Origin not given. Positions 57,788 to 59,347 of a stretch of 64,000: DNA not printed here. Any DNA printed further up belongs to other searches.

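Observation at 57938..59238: Orc1/Cdc6 paralog with a lysine-less Walker A, overlapping Hel308 by about 180 bp, behind an AT-rich palindromic promoter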

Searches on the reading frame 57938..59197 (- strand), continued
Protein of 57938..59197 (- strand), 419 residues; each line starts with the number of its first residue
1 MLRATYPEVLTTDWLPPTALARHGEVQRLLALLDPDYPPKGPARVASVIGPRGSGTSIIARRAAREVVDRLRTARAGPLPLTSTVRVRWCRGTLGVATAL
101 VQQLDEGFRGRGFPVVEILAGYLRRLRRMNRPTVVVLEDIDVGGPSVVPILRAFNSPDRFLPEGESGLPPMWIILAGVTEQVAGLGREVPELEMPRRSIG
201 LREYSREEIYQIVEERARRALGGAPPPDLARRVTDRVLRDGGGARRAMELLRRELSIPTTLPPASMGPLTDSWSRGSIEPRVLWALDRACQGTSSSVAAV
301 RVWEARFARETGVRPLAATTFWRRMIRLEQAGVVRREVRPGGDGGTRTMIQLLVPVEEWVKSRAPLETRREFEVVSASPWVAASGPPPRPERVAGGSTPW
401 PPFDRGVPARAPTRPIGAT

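Call 43: find_encoding_contigs(protein=P0297, flank=8000, max_places=1)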
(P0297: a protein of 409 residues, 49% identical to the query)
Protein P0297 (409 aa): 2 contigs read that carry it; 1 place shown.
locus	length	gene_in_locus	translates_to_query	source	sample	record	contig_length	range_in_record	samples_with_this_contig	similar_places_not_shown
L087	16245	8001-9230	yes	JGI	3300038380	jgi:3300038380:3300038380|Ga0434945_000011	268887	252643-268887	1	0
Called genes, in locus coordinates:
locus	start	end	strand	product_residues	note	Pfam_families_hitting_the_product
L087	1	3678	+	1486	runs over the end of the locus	PF27237:AF_1625_C, PF01011:PQQ (faint), PF13360:PQQ_2, PF13570:Beta-prop_ACSF4, PF13360:PQQ_2, PF13570:Beta-prop_ACSF4, PF13360:PQQ_2 (weak)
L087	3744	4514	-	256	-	PF09754:PAC2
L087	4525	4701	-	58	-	PF04135:Nop10p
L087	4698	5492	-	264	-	PF00575:S1, PF23459:S1_RRP5 (weak), PF07541:EIF_2_alpha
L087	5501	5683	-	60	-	PF01667:Ribosomal_S27e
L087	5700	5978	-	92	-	PF00935:Ribosomal_L44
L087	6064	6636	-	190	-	PF22090:Gins51_C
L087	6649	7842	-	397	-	PF01896:DNA_primase_S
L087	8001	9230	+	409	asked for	PF00931:NB-ARC (weak), PF01637:ATPase_2, PF05621:TniB (weak), PF13191:AAA_16, PF13401:AAA_22, PF00004:AAA, PF22703:Cdc6_lid, PF09079:WHD_Cdc6, +1 more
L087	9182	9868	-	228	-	PF22175:Ogg-HhH (weak), PF00730:HhH-GPD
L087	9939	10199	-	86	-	PF01037:AsnC_trans_reg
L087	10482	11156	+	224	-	PF00227:Proteasome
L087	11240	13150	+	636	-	PF17214:KH_TffA, PF07650:KH_2 (faint), PF00753:Lactamase_B, PF16661:Lactamase_B_6, PF23023:Anti-Pycsar_Apyc1 (weak), PF12706:Lactamase_B_2, PF10996:Beta-Casp, PF07521:RMMBL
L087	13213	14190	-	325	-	PF01757:Acyl_transf_3, PF07786:HGSNAT_cat, PF04235:DUF418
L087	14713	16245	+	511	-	?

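Call 46: find_homologous_proteins(query=P0210, max_evalue=1e-10)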
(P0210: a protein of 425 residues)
Query P0210 (425 aa): 370 proteins with E <= 1e-10 among 8000 candidates; the best 120 are listed.
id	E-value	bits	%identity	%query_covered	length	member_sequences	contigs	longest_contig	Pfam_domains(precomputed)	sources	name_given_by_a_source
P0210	6.4e-269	910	100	100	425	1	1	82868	PF22703.3,PF00004.36,PF13401.13,PF05621.18,PF09079.18,PF13191.13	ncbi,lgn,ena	-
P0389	1.2e-101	359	46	90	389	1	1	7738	PF22703.3,PF00004.36,PF13401.13,PF01637.25,PF05621.18,PF09079.18,PF13191.13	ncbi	ncbi:MAG: AAA family ATPase [Candidatus Thermoplasmatota archaeon]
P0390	3.3e-101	357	47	87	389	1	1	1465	PF22703.3,PF22606.3,PF13401.13,PF01637.25,PF09079.18,PF13191.13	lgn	-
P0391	2.0e-100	355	46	88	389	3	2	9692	PF22703.3,PF05729.19,PF22606.3,PF13401.13,PF05621.18,PF09079.18,PF13191.13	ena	-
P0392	4.5e-100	354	48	86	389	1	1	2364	PF22703.3,PF13401.13,PF01637.25,PF09079.18,PF13191.13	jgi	jgi:cell division control protein 6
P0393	1.8e-99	352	47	86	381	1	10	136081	PF22703.3,PF13401.13,PF01637.25,PF09079.18,PF13191.13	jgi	-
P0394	2.0e-99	352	48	91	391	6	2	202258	PF17856.8,PF22703.3,PF00004.36,PF13401.13,PF09079.18,PF13191.13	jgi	jgi:cell division control protein 6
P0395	2.7e-99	351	47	89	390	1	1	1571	PF22703.3,PF05729.19,PF00004.36,PF13401.13,PF01637.25,PF05621.18,PF09079.18,PF13191.13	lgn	-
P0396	5.7e-99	350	46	89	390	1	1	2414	PF22703.3,PF05729.19,PF00004.36,PF13401.13,PF01637.25,PF05621.18,PF09079.18,PF13191.13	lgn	-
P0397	7.9e-99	350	46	89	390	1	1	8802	PF22703.3,PF05729.19,PF00004.36,PF13401.13,PF01637.25,PF05621.18,PF09079.18,PF13191.13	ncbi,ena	-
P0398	8.0e-99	350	46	89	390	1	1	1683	PF22703.3,PF00004.36,PF13401.13,PF09848.16,PF01637.25,PF05621.18,PF09079.18,PF13191.13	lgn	-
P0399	1.3e-98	349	46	89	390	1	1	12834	PF22703.3,PF00004.36,PF13401.13,PF09848.16,PF01637.25,PF05621.18,PF09079.18,PF13191.13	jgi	-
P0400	2.8e-98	348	46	89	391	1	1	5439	PF22703.3,PF00004.36,PF13401.13,PF09848.16,PF01637.25,PF05621.18,PF09079.18,PF13191.13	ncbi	-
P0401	5.4e-98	347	47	86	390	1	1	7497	PF22703.3,PF00004.36,PF13401.13,PF01637.25,PF05621.18,PF09079.18,PF13191.13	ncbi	-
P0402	6.1e-98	347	47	91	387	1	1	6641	PF22703.3,PF22606.3,PF00004.36,PF13401.13,PF09079.18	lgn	-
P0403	6.8e-98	346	48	87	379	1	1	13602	PF22703.3,PF13401.13,PF09079.18,PF13191.13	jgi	-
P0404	6.8e-98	346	47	91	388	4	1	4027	PF22703.3,PF00004.36,PF13401.13,PF09079.18,PF13191.13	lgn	-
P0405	6.8e-98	346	47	89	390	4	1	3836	PF22703.3,PF05729.19,PF00004.36,PF13401.13,PF09848.16,PF01637.25,PF05621.18,PF09079.18,PF00931.29,PF13191.13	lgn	-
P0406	1.0e-96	343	47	89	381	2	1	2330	PF22703.3,PF13401.13,PF09079.18,PF13191.13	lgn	-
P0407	2.3e-96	341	44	92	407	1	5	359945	PF22703.3,PF05729.19,PF13401.13,PF09079.18,PF13191.13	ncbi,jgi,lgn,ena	ncbi:MAG TPA: AAA family ATPase [Thermoplasmata archaeon]|jgi:cell division control protein 6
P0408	2.7e-96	341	47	91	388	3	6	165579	PF22703.3,PF00004.36,PF13401.13,PF09079.18,PF13191.13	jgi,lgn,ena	jgi:cell division control protein 6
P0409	8.8e-96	340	47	87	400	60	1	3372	PF22703.3,PF05729.19,PF00004.36,PF13401.13,PF05621.18,PF09079.18,PF13191.13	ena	-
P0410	1.0e-95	339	44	90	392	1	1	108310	PF22703.3,PF05729.19,PF00004.36,PF13401.13,PF09848.16,PF01637.25,PF05621.18,PF09079.18,PF00931.29,PF13191.13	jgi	jgi:cell division control protein 6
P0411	1.1e-95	339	46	89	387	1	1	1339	PF22703.3,PF05729.19,PF00004.36,PF13401.13,PF05621.18,PF09079.18,PF13191.13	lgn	-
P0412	1.3e-95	339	47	89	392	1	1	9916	PF22703.3,PF05729.19,PF00004.36,PF13401.13,PF01637.25,PF05621.18,PF09079.18,PF13191.13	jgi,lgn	jgi:cell division control protein 6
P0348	1.4e-95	339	47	89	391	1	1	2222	PF22703.3,PF05729.19,PF00004.36,PF13401.13,PF01637.25,PF05621.18,PF09079.18,PF00931.29,PF13191.13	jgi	-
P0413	1.8e-95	339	47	89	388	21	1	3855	PF22703.3,PF00004.36,PF13401.13,PF05621.18,PF09079.18,PF13191.13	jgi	jgi:cell division control protein 6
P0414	1.9e-95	338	46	90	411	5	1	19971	PF17856.8,PF22703.3,PF13401.13,PF09079.18,PF13191.13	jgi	-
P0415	2.2e-95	338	46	89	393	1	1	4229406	PF22703.3,PF00004.36,PF13401.13,PF09848.16,PF01637.25,PF05621.18,PF09079.18,PF00931.29,PF13191.13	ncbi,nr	ncbi:MAG: AAA family ATPase [Thermoplasmata archaeon]|nr:MAG: AAA family ATPase [Thermoplasmata arch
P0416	2.3e-95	338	46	87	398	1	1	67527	PF17856.8,PF22703.3,PF13401.13,PF05621.18,PF09079.18,PF13191.13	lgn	-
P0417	2.4e-95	338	47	90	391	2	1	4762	PF17856.8,PF22703.3,PF13401.13,PF09079.18,PF13191.13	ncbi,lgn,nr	ncbi:MAG: orc1/cdc6 family replication initiation protein [Euryarchaeota archaeon]|nr:orc1/cdc6 fami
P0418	2.7e-95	338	46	90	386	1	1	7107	PF22703.3,PF13401.13,PF05621.18,PF09079.18,PF13191.13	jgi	jgi:cell division control protein 6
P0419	3.1e-95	338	44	86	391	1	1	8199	PF22703.3,PF05729.19,PF00004.36,PF13401.13,PF01637.25,PF05621.18,PF09079.18,PF00931.29,PF13191.13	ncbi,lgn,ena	-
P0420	3.1e-95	338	45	89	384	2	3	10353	PF22703.3,PF13401.13,PF09079.18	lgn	-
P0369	3.6e-95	338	46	89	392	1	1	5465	PF22703.3,PF05729.19,PF00004.36,PF13401.13,PF01637.25,PF05621.18,PF09079.18,PF13191.13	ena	-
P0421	4.5e-95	337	48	87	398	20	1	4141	PF22703.3,PF05729.19,PF00004.36,PF13401.13,PF01637.25,PF05621.18,PF09079.18,PF00931.29,PF13191.13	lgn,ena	-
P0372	4.9e-95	337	46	89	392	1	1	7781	PF22703.3,PF05729.19,PF00004.36,PF13401.13,PF01637.25,PF05621.18,PF09079.18,PF13191.13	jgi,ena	-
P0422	7.0e-95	337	43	92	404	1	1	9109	PF22703.3,PF13401.13,PF09079.18,PF13191.13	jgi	jgi:cell division control protein 6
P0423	7.4e-95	337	48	87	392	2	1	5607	PF22703.3,PF05729.19,PF00004.36,PF13401.13,PF01637.25,PF05621.18,PF09079.18,PF00931.29,PF13191.13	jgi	jgi:cell division control protein 6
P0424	8.8e-95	336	46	91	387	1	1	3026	PF22703.3,PF13401.13,PF09079.18,PF13191.13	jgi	jgi:archaeal cell division control protein 6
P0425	9.1e-95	336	46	87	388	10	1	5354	PF22703.3,PF00004.36,PF13401.13,PF05621.18,PF09079.18,PF13191.13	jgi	jgi:cell division control protein 6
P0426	9.6e-95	336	45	90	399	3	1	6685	PF22703.3,PF00004.36,PF13401.13,PF05621.18,PF09079.18,PF13191.13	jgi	jgi:cell division control protein 6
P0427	1.1e-94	336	45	91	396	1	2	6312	PF22703.3,PF22606.3,PF00004.36,PF13401.13,PF09079.18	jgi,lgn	jgi:cell division control protein 6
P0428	1.1e-94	336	47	90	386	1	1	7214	PF22703.3,PF00004.36,PF13401.13,PF09079.18,PF13191.13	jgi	jgi:cell division control protein 6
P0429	1.9e-94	335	47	91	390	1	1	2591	PF22703.3,PF00004.36,PF13401.13,PF05621.18,PF09079.18,PF13191.13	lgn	-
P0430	2.1e-94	335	46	89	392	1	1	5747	PF22703.3,PF22606.3,PF00004.36,PF13401.13,PF05621.18,PF09079.18,PF13191.13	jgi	-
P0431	3.5e-94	334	46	89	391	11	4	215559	PF22703.3,PF13401.13,PF09079.18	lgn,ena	-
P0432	4.2e-94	334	45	87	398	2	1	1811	PF22703.3,PF05729.19,PF00004.36,PF13401.13,PF05621.18,PF09079.18,PF13191.13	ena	-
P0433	4.4e-94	334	46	89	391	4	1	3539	PF22703.3,PF13401.13,PF05621.18,PF09079.18,PF13191.13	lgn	-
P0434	4.5e-94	334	46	87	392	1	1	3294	PF22703.3,PF05729.19,PF00004.36,PF13401.13,PF01637.25,PF05621.18,PF09079.18,PF00931.29,PF13191.13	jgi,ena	-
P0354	4.6e-94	334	46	89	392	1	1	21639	PF22703.3,PF22606.3,PF00004.36,PF13401.13,PF05621.18,PF09079.18,PF13191.13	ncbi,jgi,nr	ncbi:MAG: orc1/cdc6 family replication initiation protein [Thermoplasmata archaeon]|nr:MAG: orc1/cdc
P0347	6.3e-94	333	46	89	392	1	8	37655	PF22703.3,PF22606.3,PF00004.36,PF13401.13,PF05621.18,PF09079.18,PF13191.13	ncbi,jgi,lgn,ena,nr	ncbi:MAG: AAA family ATPase [Thermoplasmata archaeon]|nr:MAG: AAA family ATPase [Thermoplasmata arch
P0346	6.4e-94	333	46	89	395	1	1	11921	PF22703.3,PF22606.3,PF00004.36,PF13401.13,PF05621.18,PF09079.18,PF13191.13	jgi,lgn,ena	-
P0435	6.5e-94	333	48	87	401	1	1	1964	PF22703.3,PF05729.19,PF00004.36,PF13401.13,PF01637.25,PF05621.18,PF09079.18,PF13191.13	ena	-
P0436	6.7e-94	333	47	87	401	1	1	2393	PF22703.3,PF05729.19,PF22606.3,PF00004.36,PF13401.13,PF01637.25,PF05621.18,PF09079.18,PF00931.29,PF13191.13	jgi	jgi:cell division control protein 6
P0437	7.8e-94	333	44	89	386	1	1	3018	PF22703.3,PF00004.36,PF13401.13,PF09848.16,PF01637.25,PF05621.18,PF09079.18,PF13191.13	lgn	-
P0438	8.6e-94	333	47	89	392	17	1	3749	PF22703.3,PF05729.19,PF00004.36,PF13401.13,PF01637.25,PF05621.18,PF09079.18,PF13191.13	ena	-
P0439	1.0e-93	333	46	87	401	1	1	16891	PF22703.3,PF05729.19,PF00004.36,PF13401.13,PF01637.25,PF05621.18,PF09079.18,PF13191.13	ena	-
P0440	1.1e-93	333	45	89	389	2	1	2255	PF22703.3,PF00004.36,PF13401.13,PF09079.18,PF13191.13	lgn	-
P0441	1.1e-93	333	47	90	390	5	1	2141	PF22703.3,PF00004.36,PF13401.13,PF05621.18,PF09079.18,PF13191.13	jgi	-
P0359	1.6e-93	332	46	87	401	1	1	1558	PF22703.3,PF05729.19,PF00004.36,PF13401.13,PF01637.25,PF05621.18,PF09079.18,PF13191.13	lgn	-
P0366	1.7e-93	332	45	89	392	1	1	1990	PF22703.3,PF05729.19,PF22606.3,PF00004.36,PF13401.13,PF01637.25,PF05621.18,PF09079.18,PF13191.13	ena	-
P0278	2.1e-93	332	47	89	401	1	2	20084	PF22703.3,PF05729.19,PF22606.3,PF00004.36,PF13401.13,PF05621.18,PF09079.18,PF13191.13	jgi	-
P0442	3.1e-93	331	43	89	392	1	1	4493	PF22703.3,PF00004.36,PF13401.13,PF09848.16,PF01637.25,PF05621.18,PF09079.18,PF00931.29,PF13191.13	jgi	jgi:cell division control protein 6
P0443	3.4e-93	331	45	92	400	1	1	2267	PF22703.3,PF00004.36,PF13401.13,PF01637.25,PF05621.18,PF09079.18,PF13191.13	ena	-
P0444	3.5e-93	331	45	86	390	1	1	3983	PF22703.3,PF13401.13,PF09848.16,PF01637.25,PF05621.18,PF09079.18,PF00931.29,PF13191.13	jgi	jgi:cell division control protein 6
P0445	3.6e-93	331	47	87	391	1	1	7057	PF22703.3,PF05729.19,PF00004.36,PF13401.13,PF01637.25,PF05621.18,PF09079.18,PF13191.13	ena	-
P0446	3.7e-93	331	46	89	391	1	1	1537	PF22703.3,PF05729.19,PF00004.36,PF13401.13,PF01637.25,PF09079.18,PF13191.13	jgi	jgi:cell division control protein 6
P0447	3.7e-93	331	45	91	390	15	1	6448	PF22703.3,PF00004.36,PF13401.13,PF05621.18,PF09079.18,PF13191.13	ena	-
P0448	4.8e-93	331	44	90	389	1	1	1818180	PF22703.3,PF00004.36,PF13401.13,PF05621.18,PF09079.18,PF13191.13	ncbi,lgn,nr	ncbi:MAG: AAA family ATPase [Methanomassiliicoccales archaeon]|nr:MAG: AAA family ATPase [Methanomas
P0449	5.2e-93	330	46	87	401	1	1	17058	PF22703.3,PF05729.19,PF00004.36,PF13401.13,PF01637.25,PF05621.18,PF09079.18,PF13191.13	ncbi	-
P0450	5.6e-93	330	46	91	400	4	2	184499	PF22703.3,PF22606.3,PF13401.13,PF01637.25,PF09079.18,PF13191.13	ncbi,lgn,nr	ncbi:MAG: AAA family ATPase [Euryarchaeota archaeon]|nr:AAA family ATPase [Euryarchaeota archaeon]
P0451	6.0e-93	330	45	88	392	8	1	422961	PF22703.3,PF05729.19,PF00004.36,PF13401.13,PF05621.18,PF09079.18,PF13191.13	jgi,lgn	-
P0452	6.8e-93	330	46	89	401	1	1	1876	PF22703.3,PF05729.19,PF22606.3,PF00004.36,PF13401.13,PF01637.25,PF05621.18,PF09079.18,PF00931.29,PF13191.13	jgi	jgi:cell division control protein 6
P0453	7.4e-93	330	44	86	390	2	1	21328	PF22703.3,PF05729.19,PF00004.36,PF13401.13,PF09848.16,PF01637.25,PF05621.18,PF09079.18,PF04851.22,PF00931.29,PF13191.13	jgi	jgi:cell division control protein 6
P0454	7.4e-93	330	46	90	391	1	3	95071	PF17856.8,PF22703.3,PF13401.13,PF09079.18,PF13191.13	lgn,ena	-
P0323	7.9e-93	330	45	89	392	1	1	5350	PF22703.3,PF05729.19,PF22606.3,PF00004.36,PF13401.13,PF05621.18,PF09079.18,PF13191.13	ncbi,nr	ncbi:MAG: AAA family ATPase [Thermoplasmatales archaeon]|nr:AAA family ATPase [Thermoplasmatales arc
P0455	7.9e-93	330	46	87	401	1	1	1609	PF22703.3,PF05729.19,PF00004.36,PF13401.13,PF01637.25,PF05621.18,PF09079.18,PF13191.13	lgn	-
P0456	8.0e-93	330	45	89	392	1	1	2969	PF22703.3,PF05729.19,PF00004.36,PF13401.13,PF01637.25,PF05621.18,PF09079.18,PF13191.13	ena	-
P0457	9.2e-93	330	45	91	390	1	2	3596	PF22703.3,PF00004.36,PF13401.13,PF05621.18,PF09079.18,PF13191.13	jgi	jgi:cell division control protein 6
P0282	9.7e-93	330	47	89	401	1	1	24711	PF22703.3,PF05729.19,PF22606.3,PF00004.36,PF13401.13,PF05621.18,PF09079.18,PF13191.13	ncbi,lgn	-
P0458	9.9e-93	329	46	86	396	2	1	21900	PF22703.3,PF13401.13,PF09079.18,PF13191.13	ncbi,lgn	-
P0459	1.0e-92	329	47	87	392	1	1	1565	PF22703.3,PF22606.3,PF13401.13,PF05621.18,PF09079.18,PF13191.13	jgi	-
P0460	1.1e-92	329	46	87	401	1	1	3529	PF22703.3,PF05729.19,PF00004.36,PF13401.13,PF01637.25,PF05621.18,PF09079.18,PF13191.13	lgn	-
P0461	1.3e-92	329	45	92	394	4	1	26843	PF22703.3,PF00004.36,PF13401.13,PF05621.18,PF09079.18,PF13191.13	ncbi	-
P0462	1.4e-92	329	46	87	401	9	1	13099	PF22703.3,PF05729.19,PF22606.3,PF00004.36,PF13401.13,PF01637.25,PF05621.18,PF09079.18,PF00931.29,PF13191.13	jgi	-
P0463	1.5e-92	329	47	87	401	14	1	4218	PF22703.3,PF05729.19,PF00004.36,PF13401.13,PF01637.25,PF05621.18,PF09079.18,PF00931.29,PF13191.13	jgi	jgi:cell division control protein 6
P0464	1.7e-92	329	44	89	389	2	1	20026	PF17856.8,PF22703.3,PF00004.36,PF13401.13,PF05621.18,PF09079.18,PF13191.13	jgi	-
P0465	1.8e-92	329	46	87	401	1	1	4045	PF22703.3,PF05729.19,PF00004.36,PF13401.13,PF01637.25,PF05621.18,PF09079.18,PF13191.13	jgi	-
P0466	2.0e-92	329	45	89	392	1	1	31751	PF22703.3,PF05729.19,PF00004.36,PF13401.13,PF01637.25,PF05621.18,PF09079.18,PF13191.13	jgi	jgi:cell division control protein 6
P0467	2.0e-92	328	43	93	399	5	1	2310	PF22703.3,PF22606.3,PF13401.13,PF01637.25,PF09079.18,PF13191.13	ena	-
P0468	2.1e-92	328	44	88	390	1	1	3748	PF22703.3,PF00004.36,PF13401.13,PF01637.25,PF05621.18,PF09079.18,PF00931.29,PF13191.13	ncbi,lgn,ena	-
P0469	2.3e-92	328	43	89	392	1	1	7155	PF22703.3,PF00004.36,PF13401.13,PF09848.16,PF01637.25,PF05621.18,PF09079.18,PF04851.22,PF00931.29,PF13191.13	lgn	-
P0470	2.5e-92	328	46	87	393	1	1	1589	PF22703.3,PF00004.36,PF13401.13,PF01637.25,PF05621.18,PF09079.18,PF13191.13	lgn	-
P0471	2.5e-92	328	46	89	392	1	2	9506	PF22703.3,PF05729.19,PF22606.3,PF00004.36,PF13401.13,PF01637.25,PF05621.18,PF09079.18,PF13191.13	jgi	jgi:cell division control protein 6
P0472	2.7e-92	328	47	88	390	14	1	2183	PF22703.3,PF00004.36,PF13401.13,PF05621.18,PF09079.18,PF13191.13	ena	-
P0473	2.9e-92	328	44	89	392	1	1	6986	PF22703.3,PF05729.19,PF00004.36,PF13401.13,PF01637.25,PF05621.18,PF09079.18,PF13191.13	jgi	-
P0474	3.6e-92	328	46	90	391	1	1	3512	PF17856.8,PF22703.3,PF13401.13,PF09079.18,PF13191.13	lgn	-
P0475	4.0e-92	328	45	88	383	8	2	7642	PF22703.3,PF00004.36,PF13401.13,PF05621.18,PF09079.18,PF13191.13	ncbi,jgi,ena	-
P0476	4.0e-92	327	44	89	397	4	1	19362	PF22703.3,PF05729.19,PF22606.3,PF00004.36,PF13401.13,PF05621.18,PF09079.18,PF13191.13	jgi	-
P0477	6.5e-92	327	42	89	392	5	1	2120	PF22703.3,PF05729.19,PF00004.36,PF13401.13,PF01637.25,PF05621.18,PF09079.18,PF00931.29,PF13191.13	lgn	-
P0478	6.6e-92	327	43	86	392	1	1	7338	PF22703.3,PF00004.36,PF13401.13,PF09848.16,PF01637.25,PF05621.18,PF09079.18,PF13191.13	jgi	jgi:cell division control protein 6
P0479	6.8e-92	327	47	87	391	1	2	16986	PF22703.3,PF05729.19,PF00004.36,PF13401.13,PF01637.25,PF05621.18,PF09079.18,PF13191.13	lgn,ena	-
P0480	7.1e-92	327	45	90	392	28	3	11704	PF22703.3,PF13401.13,PF09079.18,PF13191.13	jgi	jgi:cell division control protein 6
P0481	7.1e-92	327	45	89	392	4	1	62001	PF22703.3,PF05729.19,PF00004.36,PF13401.13,PF01637.25,PF05621.18,PF09079.18,PF13191.13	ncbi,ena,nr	ncbi:MAG TPA: AAA family ATPase [Candidatus Thermoplasmatota archaeon]|nr:AAA family ATPase [Candida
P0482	8.7e-92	326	46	89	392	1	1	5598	PF22703.3,PF05729.19,PF22606.3,PF00004.36,PF13401.13,PF01637.25,PF05621.18,PF09079.18,PF13191.13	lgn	-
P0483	9.0e-92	326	43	86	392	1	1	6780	PF22703.3,PF00004.36,PF13401.13,PF09848.16,PF01637.25,PF05621.18,PF09079.18,PF13191.13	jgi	jgi:cell division control protein 6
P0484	9.9e-92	326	44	91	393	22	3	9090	PF17856.8,PF22703.3,PF13401.13,PF09079.18,PF13191.13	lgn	-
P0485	1.0e-91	326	46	89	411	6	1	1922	PF22703.3,PF13401.13,PF09079.18,PF13191.13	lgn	-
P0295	1.2e-91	326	45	89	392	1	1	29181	PF22703.3,PF00004.36,PF13401.13,PF09848.16,PF01637.25,PF05621.18,PF09079.18,PF13191.13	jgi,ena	-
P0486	1.2e-91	326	47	87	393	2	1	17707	PF22703.3,PF00004.36,PF13401.13,PF05621.18,PF09079.18,PF13191.13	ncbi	-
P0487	1.3e-91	326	47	90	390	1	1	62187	PF17856.8,PF22703.3,PF13401.13,PF09079.18,PF13191.13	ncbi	ncbi:MAG: AAA family ATPase [Methanomassiliicoccales archaeon]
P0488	1.3e-91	326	47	88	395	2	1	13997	PF22703.3,PF13401.13,PF01637.25,PF05621.18,PF09079.18,PF13191.13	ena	-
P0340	1.4e-91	326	46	87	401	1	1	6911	PF22703.3,PF05729.19,PF00004.36,PF13401.13,PF01637.25,PF05621.18,PF09079.18,PF00931.29,PF13191.13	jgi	-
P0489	1.4e-91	326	45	89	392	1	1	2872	PF22703.3,PF05729.19,PF00004.36,PF13401.13,PF01637.25,PF05621.18,PF09079.18,PF13191.13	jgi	jgi:cell division control protein 6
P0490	1.6e-91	326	42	89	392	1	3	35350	PF22703.3,PF00004.36,PF13401.13,PF09848.16,PF01637.25,PF05621.18,PF09079.18,PF13191.13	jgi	jgi:cell division control protein 6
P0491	1.6e-91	325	45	90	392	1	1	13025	PF22703.3,PF00004.36,PF13401.13,PF05621.18,PF09079.18,PF13191.13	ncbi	-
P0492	1.8e-91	325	45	88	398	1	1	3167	PF22703.3,PF05729.19,PF13401.13,PF01637.25,PF05621.18,PF09079.18,PF25199.2,PF13191.13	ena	-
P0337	1.8e-91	325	46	87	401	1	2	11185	PF22703.3,PF05729.19,PF00004.36,PF13401.13,PF01637.25,PF05621.18,PF09079.18,PF00931.29,PF13191.13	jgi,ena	-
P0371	2.3e-91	325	46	87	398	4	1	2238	PF22703.3,PF22606.3,PF00004.36,PF13401.13,PF01637.25,PF05621.18,PF09079.18,PF13191.13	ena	-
